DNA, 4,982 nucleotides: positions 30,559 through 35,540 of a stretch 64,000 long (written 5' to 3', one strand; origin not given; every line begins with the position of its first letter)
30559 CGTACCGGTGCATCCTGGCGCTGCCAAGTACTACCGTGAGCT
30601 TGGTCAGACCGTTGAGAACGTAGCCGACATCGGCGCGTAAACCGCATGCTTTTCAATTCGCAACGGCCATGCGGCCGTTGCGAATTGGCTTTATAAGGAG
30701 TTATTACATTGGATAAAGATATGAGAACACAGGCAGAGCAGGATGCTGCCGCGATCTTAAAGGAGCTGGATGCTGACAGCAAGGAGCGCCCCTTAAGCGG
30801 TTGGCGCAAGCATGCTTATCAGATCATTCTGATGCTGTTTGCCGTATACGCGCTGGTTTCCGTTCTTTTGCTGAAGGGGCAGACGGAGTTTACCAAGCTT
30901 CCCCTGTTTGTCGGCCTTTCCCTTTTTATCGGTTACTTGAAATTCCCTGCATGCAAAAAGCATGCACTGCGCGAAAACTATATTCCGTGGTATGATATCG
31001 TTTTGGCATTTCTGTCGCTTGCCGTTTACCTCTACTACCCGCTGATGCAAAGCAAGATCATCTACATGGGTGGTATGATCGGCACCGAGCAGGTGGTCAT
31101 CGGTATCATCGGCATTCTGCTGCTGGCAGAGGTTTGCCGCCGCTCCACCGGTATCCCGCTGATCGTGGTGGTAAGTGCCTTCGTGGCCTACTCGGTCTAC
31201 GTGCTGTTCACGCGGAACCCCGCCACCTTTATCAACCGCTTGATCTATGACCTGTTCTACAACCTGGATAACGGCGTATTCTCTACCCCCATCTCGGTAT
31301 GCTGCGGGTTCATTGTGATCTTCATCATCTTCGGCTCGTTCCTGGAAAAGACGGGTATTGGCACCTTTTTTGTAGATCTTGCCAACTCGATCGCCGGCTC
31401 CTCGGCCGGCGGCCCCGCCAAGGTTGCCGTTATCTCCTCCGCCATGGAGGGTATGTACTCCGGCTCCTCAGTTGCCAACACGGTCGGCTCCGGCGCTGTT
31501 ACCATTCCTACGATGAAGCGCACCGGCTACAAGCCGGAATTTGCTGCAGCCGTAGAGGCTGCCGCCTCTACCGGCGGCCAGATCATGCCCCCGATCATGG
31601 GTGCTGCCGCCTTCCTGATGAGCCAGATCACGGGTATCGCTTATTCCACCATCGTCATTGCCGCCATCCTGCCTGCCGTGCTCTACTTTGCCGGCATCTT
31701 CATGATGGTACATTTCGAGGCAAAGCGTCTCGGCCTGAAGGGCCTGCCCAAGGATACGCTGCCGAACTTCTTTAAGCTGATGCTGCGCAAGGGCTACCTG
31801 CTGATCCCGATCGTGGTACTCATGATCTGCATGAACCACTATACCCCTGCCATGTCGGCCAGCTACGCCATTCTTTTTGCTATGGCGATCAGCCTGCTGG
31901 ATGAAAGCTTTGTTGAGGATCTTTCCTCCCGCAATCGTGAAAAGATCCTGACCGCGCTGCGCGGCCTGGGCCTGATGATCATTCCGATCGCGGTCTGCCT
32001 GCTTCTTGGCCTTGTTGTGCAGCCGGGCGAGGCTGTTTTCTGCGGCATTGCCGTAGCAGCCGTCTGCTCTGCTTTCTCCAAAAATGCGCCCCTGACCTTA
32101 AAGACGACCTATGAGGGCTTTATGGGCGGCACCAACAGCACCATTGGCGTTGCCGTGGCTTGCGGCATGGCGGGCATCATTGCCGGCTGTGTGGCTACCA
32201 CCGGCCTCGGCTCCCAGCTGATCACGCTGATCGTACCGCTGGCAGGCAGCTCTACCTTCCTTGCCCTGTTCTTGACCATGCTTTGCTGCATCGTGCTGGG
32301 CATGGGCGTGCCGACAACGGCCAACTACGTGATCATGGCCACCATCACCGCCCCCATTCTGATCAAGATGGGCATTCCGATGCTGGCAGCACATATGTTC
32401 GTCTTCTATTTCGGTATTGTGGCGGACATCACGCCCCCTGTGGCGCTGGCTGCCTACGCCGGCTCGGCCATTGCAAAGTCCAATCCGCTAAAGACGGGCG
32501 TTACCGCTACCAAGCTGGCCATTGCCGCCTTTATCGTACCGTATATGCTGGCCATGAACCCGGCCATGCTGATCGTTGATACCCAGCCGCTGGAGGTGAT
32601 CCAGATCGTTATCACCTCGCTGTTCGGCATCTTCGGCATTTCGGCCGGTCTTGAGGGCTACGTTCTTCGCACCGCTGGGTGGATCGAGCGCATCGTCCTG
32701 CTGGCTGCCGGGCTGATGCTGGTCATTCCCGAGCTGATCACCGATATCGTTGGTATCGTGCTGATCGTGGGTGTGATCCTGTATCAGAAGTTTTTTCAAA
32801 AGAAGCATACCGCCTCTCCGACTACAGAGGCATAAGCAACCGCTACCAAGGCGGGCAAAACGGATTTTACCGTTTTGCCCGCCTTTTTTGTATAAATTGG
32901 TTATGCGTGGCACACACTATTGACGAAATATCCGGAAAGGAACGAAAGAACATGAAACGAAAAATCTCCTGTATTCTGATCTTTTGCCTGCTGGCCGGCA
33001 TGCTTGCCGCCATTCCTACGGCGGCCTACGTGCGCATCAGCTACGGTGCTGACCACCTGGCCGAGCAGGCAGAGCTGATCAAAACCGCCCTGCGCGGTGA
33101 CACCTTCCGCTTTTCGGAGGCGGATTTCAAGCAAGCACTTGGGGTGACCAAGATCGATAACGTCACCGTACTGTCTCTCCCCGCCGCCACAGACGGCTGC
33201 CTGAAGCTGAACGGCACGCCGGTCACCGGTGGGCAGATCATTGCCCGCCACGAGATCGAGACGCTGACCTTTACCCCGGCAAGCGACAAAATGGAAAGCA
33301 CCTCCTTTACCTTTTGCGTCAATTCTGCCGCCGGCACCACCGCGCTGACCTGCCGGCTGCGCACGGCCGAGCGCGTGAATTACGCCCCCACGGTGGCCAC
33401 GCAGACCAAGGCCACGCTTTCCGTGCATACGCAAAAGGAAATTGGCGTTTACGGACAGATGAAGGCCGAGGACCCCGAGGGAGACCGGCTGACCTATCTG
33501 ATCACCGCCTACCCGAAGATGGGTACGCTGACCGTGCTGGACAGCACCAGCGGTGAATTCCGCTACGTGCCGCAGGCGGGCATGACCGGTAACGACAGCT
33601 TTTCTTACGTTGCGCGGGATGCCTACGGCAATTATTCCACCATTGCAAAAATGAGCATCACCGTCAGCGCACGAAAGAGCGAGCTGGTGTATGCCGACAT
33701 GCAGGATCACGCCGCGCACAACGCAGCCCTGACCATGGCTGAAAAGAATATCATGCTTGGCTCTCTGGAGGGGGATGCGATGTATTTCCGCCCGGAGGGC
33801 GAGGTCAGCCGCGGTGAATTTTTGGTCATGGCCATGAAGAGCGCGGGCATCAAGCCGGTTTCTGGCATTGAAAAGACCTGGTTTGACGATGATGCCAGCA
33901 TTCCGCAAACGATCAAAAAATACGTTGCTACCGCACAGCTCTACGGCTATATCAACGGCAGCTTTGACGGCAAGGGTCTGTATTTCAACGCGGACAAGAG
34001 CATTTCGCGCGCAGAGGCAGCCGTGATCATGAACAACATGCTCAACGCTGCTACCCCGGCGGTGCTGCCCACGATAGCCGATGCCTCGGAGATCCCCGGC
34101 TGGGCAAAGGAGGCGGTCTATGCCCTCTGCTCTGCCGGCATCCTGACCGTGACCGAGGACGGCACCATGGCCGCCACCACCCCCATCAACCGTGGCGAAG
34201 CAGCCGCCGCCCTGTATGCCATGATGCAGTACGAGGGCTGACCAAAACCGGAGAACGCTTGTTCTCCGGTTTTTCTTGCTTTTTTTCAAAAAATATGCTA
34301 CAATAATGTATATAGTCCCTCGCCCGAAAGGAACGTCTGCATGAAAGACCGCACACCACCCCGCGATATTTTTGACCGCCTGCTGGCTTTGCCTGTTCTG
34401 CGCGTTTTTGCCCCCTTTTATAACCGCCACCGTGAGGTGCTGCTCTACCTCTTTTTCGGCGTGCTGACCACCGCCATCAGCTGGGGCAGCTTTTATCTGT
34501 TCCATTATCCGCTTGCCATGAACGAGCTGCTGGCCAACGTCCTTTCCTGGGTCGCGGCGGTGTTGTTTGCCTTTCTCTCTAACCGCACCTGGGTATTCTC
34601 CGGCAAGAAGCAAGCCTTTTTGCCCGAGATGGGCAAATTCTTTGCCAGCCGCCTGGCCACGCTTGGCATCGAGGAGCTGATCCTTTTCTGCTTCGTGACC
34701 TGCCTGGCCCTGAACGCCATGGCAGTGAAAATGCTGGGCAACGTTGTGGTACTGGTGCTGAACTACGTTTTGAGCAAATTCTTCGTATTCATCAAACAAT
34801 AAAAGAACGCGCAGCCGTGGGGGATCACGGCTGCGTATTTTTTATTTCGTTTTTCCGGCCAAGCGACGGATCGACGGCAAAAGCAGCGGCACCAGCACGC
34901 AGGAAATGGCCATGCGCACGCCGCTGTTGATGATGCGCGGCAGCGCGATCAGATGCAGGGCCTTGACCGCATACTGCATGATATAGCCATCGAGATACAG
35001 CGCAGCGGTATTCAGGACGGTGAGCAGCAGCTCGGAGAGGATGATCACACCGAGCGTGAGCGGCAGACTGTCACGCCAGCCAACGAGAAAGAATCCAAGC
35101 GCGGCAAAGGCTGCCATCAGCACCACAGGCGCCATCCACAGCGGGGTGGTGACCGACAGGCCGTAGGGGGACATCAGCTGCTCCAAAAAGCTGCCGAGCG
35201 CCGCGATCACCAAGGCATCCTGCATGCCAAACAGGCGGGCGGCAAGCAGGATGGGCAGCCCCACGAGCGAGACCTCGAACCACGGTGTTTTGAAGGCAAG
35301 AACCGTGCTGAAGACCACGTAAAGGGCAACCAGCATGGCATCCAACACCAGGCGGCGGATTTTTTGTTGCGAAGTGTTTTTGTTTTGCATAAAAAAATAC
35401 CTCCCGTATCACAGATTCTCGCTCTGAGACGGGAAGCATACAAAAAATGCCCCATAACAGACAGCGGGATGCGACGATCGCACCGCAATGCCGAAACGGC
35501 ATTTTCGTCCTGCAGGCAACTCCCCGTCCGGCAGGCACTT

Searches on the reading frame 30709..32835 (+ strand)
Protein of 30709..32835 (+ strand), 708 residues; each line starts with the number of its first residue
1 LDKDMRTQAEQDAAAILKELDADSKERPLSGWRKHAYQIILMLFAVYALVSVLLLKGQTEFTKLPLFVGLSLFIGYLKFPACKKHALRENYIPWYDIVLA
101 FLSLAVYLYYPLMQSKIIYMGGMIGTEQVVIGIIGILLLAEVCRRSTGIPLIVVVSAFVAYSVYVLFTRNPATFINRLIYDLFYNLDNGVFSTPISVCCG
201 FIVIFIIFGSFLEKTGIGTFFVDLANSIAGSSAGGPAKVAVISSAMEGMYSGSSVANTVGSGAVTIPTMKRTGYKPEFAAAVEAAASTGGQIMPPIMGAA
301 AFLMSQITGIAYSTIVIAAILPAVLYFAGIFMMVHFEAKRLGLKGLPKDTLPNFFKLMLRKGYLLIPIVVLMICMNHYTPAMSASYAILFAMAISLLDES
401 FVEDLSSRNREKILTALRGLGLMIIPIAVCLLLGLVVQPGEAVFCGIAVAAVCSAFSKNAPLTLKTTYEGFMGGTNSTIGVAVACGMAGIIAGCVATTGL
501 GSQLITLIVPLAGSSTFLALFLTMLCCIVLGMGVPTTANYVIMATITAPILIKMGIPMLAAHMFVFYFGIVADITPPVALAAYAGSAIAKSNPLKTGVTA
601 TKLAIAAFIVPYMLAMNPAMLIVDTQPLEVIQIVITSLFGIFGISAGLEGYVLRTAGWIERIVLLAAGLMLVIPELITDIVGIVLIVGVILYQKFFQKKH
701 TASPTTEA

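Call 40: search_protein_families(library=pfam, proteins=[window:30709-32835:+])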
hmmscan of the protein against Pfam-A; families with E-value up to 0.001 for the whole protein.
window:30709-32835:+ (708 aa): 2 families
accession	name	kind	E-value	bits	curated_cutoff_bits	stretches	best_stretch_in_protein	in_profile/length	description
PF06808.19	DctM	-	3.5e-84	283.5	23.8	2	135-397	2-251/413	Tripartite ATP-independent periplasmic transporter, DctM component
PF11874.13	DUF3394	-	7e-06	26.3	28.2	1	631-680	2-51/181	Domain of unknown function (DUF3394)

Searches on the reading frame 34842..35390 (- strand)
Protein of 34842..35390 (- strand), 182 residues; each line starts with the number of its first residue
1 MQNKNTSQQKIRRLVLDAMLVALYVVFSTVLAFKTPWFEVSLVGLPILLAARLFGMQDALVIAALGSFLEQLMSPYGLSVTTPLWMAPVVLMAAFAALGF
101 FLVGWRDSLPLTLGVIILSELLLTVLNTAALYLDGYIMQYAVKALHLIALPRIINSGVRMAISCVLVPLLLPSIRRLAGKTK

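Call 40: search_protein_families(library=pfam, proteins=[window:34842-35390:-])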
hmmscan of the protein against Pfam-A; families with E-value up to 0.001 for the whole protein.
window:34842-35390:- (182 aa): 2 families
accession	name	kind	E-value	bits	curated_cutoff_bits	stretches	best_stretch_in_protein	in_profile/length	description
PF12822.12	ECF_trnsprt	-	2.8e-11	44.2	30.7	1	12-170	1-168/169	ECF transporter, substrate-specific component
PF07155.17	ECF-ribofla_trS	-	5.4e-08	33.4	26.7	1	10-171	3-167/172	ECF-type riboflavin transporter, S component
